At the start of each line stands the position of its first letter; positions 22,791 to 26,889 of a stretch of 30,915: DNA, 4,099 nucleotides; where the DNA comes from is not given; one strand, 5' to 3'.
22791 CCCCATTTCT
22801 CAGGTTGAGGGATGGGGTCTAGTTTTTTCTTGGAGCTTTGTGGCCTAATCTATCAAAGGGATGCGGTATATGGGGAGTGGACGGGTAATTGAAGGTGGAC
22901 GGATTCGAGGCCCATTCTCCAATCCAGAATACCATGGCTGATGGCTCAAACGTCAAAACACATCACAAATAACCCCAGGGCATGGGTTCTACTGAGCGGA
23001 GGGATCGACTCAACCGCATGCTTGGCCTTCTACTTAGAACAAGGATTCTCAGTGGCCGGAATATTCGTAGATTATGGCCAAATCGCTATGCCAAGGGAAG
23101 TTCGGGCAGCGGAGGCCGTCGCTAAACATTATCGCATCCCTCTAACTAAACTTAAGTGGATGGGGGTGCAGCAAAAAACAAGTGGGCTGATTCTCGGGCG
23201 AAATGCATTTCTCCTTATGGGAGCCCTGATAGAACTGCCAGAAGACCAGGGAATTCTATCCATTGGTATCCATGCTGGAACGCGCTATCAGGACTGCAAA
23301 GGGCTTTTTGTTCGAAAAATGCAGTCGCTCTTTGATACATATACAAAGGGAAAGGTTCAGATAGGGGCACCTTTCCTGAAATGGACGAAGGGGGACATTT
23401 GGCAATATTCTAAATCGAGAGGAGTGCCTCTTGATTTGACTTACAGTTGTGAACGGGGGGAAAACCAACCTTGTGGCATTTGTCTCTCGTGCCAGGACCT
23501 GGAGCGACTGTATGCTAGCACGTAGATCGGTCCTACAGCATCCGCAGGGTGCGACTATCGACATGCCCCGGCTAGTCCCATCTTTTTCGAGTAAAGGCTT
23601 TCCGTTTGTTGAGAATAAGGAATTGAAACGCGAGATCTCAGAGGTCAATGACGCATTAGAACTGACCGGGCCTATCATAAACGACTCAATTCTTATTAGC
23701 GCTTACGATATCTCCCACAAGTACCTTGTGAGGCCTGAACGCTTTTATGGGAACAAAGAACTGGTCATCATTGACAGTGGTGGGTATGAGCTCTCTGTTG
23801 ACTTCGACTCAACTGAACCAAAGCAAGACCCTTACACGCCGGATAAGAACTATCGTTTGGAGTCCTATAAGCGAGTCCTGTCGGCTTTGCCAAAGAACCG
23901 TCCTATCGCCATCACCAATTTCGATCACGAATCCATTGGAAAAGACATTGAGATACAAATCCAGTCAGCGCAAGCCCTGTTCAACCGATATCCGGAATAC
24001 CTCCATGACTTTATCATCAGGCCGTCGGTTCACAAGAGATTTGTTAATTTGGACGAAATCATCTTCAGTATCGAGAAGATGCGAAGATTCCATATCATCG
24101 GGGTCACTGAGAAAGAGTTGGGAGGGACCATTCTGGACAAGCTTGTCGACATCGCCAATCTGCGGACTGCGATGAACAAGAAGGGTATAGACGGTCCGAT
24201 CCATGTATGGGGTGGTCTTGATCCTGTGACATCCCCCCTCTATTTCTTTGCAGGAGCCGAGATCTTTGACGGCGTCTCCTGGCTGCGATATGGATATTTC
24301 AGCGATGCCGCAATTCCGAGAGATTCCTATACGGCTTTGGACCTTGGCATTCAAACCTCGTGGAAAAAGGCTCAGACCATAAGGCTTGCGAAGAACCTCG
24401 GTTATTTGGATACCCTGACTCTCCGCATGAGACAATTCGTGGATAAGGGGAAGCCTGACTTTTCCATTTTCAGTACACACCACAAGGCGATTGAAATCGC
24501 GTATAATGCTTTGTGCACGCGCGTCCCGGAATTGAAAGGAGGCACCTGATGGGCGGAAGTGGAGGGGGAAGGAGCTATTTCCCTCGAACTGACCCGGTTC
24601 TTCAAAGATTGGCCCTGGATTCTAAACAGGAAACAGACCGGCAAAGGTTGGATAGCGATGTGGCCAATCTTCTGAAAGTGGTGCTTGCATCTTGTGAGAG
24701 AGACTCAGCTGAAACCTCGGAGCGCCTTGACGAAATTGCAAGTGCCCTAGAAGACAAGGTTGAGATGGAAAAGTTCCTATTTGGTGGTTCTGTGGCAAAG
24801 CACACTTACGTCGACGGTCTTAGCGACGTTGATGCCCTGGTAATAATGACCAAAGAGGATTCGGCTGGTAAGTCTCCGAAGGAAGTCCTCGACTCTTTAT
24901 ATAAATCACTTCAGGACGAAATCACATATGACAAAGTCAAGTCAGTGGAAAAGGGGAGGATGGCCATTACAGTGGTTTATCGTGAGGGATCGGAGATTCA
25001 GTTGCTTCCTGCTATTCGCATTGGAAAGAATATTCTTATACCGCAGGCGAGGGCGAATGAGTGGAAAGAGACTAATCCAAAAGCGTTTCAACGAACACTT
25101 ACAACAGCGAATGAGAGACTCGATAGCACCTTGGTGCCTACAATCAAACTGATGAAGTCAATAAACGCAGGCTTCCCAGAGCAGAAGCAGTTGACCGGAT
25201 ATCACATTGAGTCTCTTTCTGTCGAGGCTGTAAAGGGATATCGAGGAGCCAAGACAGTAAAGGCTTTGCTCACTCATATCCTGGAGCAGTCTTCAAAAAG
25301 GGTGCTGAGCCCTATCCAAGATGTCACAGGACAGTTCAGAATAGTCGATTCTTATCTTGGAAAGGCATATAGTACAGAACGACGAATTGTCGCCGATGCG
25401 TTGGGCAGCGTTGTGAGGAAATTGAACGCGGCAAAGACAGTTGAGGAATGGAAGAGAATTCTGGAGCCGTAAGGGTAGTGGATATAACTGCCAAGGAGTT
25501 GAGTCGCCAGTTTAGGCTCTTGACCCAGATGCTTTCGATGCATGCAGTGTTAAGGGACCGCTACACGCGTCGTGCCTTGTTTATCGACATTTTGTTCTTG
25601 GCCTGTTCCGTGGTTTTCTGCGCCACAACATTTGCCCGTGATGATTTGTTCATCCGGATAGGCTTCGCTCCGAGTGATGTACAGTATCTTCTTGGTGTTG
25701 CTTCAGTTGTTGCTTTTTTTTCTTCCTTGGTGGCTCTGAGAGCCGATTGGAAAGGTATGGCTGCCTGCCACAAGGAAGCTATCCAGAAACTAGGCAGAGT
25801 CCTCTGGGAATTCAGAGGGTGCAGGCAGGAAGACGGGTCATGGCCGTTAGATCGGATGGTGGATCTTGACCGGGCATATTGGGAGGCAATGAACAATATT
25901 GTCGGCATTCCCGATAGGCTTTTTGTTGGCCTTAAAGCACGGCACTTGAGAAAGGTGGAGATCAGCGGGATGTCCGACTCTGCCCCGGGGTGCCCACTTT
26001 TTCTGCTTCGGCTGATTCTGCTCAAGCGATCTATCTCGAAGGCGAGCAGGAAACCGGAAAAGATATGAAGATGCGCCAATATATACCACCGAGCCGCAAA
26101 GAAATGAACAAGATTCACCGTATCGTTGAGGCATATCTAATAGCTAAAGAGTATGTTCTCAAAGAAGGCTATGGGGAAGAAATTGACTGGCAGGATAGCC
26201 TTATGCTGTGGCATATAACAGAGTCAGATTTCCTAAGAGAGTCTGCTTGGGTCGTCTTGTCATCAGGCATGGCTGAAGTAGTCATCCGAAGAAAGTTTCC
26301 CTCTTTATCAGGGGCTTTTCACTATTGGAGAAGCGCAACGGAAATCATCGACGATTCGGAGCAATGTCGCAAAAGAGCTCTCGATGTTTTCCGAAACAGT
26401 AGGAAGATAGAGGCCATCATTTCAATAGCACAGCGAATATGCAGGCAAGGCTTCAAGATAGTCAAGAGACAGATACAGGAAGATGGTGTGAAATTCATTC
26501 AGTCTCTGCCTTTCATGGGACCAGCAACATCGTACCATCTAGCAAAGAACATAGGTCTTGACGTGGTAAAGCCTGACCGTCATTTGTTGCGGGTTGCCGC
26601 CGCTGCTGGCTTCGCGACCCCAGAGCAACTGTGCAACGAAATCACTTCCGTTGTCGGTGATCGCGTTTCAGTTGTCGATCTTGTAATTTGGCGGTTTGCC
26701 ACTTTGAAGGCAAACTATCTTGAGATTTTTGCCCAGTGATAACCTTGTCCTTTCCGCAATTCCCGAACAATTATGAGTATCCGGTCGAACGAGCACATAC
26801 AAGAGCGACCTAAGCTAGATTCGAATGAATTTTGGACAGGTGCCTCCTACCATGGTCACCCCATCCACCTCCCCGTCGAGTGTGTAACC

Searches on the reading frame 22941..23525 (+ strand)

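Call 7: search_protein_families(library=pfam, proteins=[window:22941-23525:+], max_evalue=0.01)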
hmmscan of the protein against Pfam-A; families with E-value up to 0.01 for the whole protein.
window:22941-23525:+ (194 aa): 5 families
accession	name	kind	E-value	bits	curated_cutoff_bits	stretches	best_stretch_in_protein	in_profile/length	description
PF06508.19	QueC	-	2.8e-27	96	22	2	86-186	95-201/210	Queuosine biosynthesis protein QueC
PF01507.26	PAPS_reduct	-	2e-07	31.6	22.5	0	14-69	2-56/175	Phosphoadenosine phosphosulfate reductase domain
PF01171.26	ATP_bind_3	-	0.00072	19.8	27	0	16-74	4-67/182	PP-loop family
PF03054.22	tRNA_Me_trans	-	0.0015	18.6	20.6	1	15-73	4-72/202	tRNA methyl transferase HUP domain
PF00733.27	Asn_synthase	-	0.0026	17.9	21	1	14-70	20-76/354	Asparagine synthase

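Call 8: search_protein_families(library=padloc, proteins=[window:22941-23525:+], max_evalue=0.01)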
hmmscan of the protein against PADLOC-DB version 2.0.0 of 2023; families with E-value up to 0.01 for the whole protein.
window:22941-23525:+ (194 aa): 1 family
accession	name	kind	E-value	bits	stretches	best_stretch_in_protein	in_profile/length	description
PDLC00911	QueC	-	2e-71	238.1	1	11-192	5-186/190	QueC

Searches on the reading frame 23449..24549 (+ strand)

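Call 7: search_protein_families(library=pfam, proteins=[window:23449-24549:+], max_evalue=0.01)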
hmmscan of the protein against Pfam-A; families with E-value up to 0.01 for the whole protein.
window:23449-24549:+ (366 aa): 0 families

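Call 8: search_protein_families(library=padloc, proteins=[window:23449-24549:+], max_evalue=0.01)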
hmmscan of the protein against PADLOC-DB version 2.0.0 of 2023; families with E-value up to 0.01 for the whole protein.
window:23449-24549:+ (366 aa): 1 family
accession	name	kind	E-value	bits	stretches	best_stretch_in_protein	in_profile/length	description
PDLC00913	TGT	-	1.3e-89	298.6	1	22-359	4-322/326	TGT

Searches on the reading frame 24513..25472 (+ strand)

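Call 7: search_protein_families(library=pfam, proteins=[window:24513-25472:+], max_evalue=0.01)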
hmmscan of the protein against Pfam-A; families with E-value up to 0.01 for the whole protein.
window:24513-25472:+ (319 aa): 2 families
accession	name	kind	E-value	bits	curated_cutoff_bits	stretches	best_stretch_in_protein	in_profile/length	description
PF18144.7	SMODS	-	2.6e-14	54.2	26.5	1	62-200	18-164/164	Second Messenger Oligonucleotide or Dinucleotide Synthetase domain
PF01909.29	NTP_transf_2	-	0.0043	17.8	21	1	73-129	2-47/93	Nucleotidyltransferase domain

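Call 8: search_protein_families(library=padloc, proteins=[window:24513-25472:+], max_evalue=0.01)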
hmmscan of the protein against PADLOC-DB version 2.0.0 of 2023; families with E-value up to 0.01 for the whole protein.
window:24513-25472:+ (319 aa): 34 families (the best 25 are shown)
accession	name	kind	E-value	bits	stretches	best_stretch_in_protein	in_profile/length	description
PDLC00790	Cyclase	-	1.9e-91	304.6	1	13-318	1-308/310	oligonucleotide-cyclase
PDLC00823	Cyclase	-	1.3e-33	114.9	1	62-312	20-262/285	oligonucleotide-cyclase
PDLC00809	Cyclase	-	1.6e-23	81.8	1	56-293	13-257/295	oligonucleotide-cyclase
PDLC00810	Cyclase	-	1.5e-18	65.4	1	71-269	28-234/335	oligonucleotide-cyclase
PDLC00769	Cyclase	-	3.6e-15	54.1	1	79-260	39-214/261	oligonucleotide-cyclase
PDLC00773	Cyclase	-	3.4e-14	51.1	1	104-242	72-205/334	oligonucleotide-cyclase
PDLC00787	Cyclase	-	4.9e-14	50.4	1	68-215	25-180/333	oligonucleotide-cyclase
PDLC00822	Cyclase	-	3.2e-13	47.7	2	173-259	183-268/375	oligonucleotide-cyclase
PDLC00777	Cyclase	-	4.6e-13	47.2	1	61-266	18-234/341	oligonucleotide-cyclase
PDLC00786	Cyclase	-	5.4e-13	47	1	66-246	22-210/293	oligonucleotide-cyclase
PDLC00776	Cyclase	-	1.2e-12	45.8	1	59-216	17-174/287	oligonucleotide-cyclase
PDLC00802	Cyclase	-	1.2e-12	45.7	1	124-312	120-309/332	oligonucleotide-cyclase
PDLC00805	Cyclase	-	3e-12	44.6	1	60-310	38-292/314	oligonucleotide-cyclase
PDLC00820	Cyclase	-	4e-12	44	1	62-241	18-201/324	oligonucleotide-cyclase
PDLC00803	Cyclase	-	9.8e-12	43.1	1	64-261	17-205/253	oligonucleotide-cyclase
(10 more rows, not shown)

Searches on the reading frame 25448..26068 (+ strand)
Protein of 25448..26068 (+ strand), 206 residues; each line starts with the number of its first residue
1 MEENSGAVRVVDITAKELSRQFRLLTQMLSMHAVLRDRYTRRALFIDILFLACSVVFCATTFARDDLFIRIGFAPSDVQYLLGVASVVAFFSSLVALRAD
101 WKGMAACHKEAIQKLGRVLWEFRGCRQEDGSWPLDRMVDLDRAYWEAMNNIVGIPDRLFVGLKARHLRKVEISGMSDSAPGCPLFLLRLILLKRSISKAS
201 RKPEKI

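Call 7: search_protein_families(library=pfam, proteins=[window:25448-26068:+], max_evalue=0.01)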
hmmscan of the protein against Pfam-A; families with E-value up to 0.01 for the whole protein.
window:25448-26068:+ (206 aa): 0 families

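Call 8: search_protein_families(library=padloc, proteins=[window:25448-26068:+], max_evalue=0.01)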
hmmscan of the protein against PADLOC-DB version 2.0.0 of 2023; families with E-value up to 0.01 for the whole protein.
window:25448-26068:+ (206 aa): 2 families
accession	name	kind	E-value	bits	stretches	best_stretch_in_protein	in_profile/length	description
PDLC00681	Effector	-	1.7e-38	130.3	1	16-196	10-190/199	2TM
PDLC00684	Effector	-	8.7e-06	23.7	1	34-198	26-188/198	2TM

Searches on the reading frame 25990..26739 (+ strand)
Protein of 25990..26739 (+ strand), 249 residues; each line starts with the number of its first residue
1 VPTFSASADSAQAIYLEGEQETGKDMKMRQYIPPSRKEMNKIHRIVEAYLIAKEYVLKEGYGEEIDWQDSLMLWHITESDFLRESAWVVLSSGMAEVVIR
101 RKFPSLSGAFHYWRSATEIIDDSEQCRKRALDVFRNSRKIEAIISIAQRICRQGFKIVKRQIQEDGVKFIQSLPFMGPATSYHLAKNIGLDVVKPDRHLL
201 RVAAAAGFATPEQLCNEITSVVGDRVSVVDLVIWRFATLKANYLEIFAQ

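Call 7: search_protein_families(library=pfam, proteins=[window:25990-26739:+], max_evalue=0.01)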
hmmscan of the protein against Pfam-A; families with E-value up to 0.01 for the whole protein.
window:25990-26739:+ (249 aa): 0 families

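Call 8: search_protein_families(library=padloc, proteins=[window:25990-26739:+], max_evalue=0.01)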
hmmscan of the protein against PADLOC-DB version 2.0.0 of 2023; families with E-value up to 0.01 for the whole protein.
window:25990-26739:+ (249 aa): 1 family
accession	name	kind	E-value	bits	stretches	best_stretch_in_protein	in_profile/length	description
PDLC00910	OGG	-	4.5e-86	286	1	43-247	8-212/215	OGG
